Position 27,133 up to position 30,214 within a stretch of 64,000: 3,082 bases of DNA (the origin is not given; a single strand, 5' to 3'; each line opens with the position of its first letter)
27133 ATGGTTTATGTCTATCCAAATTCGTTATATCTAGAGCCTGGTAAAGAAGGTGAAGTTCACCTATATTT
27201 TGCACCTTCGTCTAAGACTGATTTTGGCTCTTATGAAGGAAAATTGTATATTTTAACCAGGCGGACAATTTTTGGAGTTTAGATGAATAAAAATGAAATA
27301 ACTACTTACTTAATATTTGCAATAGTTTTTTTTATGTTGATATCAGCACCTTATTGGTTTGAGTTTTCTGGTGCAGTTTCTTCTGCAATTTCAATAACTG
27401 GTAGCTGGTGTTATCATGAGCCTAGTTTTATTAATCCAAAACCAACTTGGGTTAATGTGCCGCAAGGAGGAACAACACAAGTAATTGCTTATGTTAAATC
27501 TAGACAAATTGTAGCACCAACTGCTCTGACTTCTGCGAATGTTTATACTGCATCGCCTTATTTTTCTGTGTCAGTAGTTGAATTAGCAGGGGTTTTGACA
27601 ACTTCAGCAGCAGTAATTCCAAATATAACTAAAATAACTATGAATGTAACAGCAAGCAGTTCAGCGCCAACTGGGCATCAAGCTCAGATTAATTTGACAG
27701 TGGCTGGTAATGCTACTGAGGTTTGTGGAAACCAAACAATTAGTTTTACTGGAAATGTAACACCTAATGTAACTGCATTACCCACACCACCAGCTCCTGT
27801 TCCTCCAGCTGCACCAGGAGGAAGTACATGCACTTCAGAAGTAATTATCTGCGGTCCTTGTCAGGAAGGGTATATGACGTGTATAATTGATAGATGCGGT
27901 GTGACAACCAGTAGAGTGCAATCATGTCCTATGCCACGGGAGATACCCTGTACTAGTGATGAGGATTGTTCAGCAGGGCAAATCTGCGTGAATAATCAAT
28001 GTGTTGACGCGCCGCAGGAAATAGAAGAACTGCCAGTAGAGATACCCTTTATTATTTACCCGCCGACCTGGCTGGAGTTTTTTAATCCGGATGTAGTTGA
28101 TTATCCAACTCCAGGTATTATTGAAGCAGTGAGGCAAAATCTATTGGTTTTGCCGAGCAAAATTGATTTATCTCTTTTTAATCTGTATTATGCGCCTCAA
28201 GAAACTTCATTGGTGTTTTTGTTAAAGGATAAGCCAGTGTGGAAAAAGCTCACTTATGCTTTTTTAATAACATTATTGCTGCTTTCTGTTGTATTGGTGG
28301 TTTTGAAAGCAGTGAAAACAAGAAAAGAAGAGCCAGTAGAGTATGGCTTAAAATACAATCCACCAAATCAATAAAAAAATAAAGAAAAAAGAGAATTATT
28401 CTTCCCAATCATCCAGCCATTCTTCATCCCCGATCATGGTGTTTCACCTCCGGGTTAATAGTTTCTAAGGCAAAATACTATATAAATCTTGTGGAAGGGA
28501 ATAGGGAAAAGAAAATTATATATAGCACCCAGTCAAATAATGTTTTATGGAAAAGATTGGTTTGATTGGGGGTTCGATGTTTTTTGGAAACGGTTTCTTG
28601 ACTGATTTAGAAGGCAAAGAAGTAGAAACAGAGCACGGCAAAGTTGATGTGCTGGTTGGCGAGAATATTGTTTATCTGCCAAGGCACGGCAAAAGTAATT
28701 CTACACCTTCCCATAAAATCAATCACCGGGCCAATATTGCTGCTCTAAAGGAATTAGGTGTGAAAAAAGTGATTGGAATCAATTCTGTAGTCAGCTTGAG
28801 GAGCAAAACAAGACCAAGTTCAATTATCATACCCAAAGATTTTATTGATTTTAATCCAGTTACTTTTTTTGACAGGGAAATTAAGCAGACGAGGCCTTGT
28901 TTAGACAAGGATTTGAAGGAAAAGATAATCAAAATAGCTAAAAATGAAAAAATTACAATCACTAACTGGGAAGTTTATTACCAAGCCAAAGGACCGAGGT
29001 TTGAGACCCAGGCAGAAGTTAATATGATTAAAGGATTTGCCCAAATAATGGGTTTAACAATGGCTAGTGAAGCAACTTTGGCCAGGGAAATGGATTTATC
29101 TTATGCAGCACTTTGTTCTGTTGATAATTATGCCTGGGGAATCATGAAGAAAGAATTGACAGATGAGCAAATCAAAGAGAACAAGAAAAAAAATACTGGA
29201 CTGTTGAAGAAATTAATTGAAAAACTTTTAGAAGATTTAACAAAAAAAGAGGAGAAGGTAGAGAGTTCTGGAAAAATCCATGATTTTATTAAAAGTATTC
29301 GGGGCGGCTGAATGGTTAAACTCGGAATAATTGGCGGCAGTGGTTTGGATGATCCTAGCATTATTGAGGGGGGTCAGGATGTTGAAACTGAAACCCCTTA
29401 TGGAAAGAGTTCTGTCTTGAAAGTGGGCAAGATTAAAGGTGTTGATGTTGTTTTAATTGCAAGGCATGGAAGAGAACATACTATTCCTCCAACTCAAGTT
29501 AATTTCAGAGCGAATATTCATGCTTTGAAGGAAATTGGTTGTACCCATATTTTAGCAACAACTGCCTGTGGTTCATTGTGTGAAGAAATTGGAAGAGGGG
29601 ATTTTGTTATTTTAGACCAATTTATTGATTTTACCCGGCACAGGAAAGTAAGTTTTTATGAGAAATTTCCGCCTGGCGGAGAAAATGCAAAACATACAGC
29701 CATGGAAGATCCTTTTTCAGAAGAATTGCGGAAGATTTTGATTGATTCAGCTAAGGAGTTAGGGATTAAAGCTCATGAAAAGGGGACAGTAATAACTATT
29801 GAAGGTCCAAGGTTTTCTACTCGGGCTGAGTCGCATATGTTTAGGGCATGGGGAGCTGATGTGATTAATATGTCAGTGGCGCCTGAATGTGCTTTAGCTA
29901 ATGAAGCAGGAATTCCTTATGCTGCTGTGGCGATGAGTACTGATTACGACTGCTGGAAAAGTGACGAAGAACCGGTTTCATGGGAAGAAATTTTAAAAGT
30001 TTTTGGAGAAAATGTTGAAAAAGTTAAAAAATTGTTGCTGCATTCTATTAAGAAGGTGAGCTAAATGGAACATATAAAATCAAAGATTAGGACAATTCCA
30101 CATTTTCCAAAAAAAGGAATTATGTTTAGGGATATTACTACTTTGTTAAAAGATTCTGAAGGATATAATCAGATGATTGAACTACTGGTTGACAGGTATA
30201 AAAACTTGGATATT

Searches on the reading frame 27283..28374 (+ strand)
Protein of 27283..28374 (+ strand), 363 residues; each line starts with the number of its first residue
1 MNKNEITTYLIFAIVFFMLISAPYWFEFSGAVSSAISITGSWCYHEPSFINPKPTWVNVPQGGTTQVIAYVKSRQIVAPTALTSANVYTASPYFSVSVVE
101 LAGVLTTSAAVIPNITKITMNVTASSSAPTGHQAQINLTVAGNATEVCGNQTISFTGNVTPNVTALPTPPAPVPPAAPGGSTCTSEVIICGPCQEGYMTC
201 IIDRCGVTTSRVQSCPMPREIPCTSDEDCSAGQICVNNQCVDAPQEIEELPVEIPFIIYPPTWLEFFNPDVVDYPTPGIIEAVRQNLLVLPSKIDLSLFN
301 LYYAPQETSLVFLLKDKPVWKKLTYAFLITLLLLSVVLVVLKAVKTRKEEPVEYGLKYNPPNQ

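Call 18: search_protein_families(library=pfam, proteins=[window:27283-28374:+], max_evalue=0.001)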
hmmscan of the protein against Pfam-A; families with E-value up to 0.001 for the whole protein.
window:27283-28374:+ (363 aa): 1 family
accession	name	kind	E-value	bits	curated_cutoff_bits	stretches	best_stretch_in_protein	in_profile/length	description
PF23416.1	DUF7107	-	0.00089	20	24.6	1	222-243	1-22/48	Domain of unknown function (DUF7107)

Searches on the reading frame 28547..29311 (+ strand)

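Call 18: search_protein_families(library=pfam, proteins=[window:28547-29311:+], max_evalue=0.001)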
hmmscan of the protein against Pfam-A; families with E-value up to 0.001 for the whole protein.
window:28547-29311:+ (254 aa): 1 family
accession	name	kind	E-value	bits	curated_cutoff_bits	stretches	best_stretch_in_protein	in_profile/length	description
PF01048.26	PNP_UDP_1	-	3.8e-26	92.4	25.1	1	4-229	2-233/233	Phosphorylase superfamily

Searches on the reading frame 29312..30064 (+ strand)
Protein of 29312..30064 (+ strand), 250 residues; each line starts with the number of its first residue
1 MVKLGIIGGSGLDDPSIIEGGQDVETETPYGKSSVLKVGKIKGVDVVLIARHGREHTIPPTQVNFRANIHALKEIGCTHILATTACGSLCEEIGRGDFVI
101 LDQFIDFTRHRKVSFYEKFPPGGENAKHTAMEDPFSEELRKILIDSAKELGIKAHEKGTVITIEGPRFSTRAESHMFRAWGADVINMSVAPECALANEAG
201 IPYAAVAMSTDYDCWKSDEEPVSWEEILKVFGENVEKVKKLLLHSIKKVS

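Call 18: search_protein_families(library=pfam, proteins=[window:29312-30064:+], max_evalue=0.001)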
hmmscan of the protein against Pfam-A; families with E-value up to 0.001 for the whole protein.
window:29312-30064:+ (250 aa): 1 family
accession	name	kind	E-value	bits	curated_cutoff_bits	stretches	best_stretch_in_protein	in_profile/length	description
PF01048.26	PNP_UDP_1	-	2.1e-50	171.7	25.1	1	3-246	1-232/233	Phosphorylase superfamily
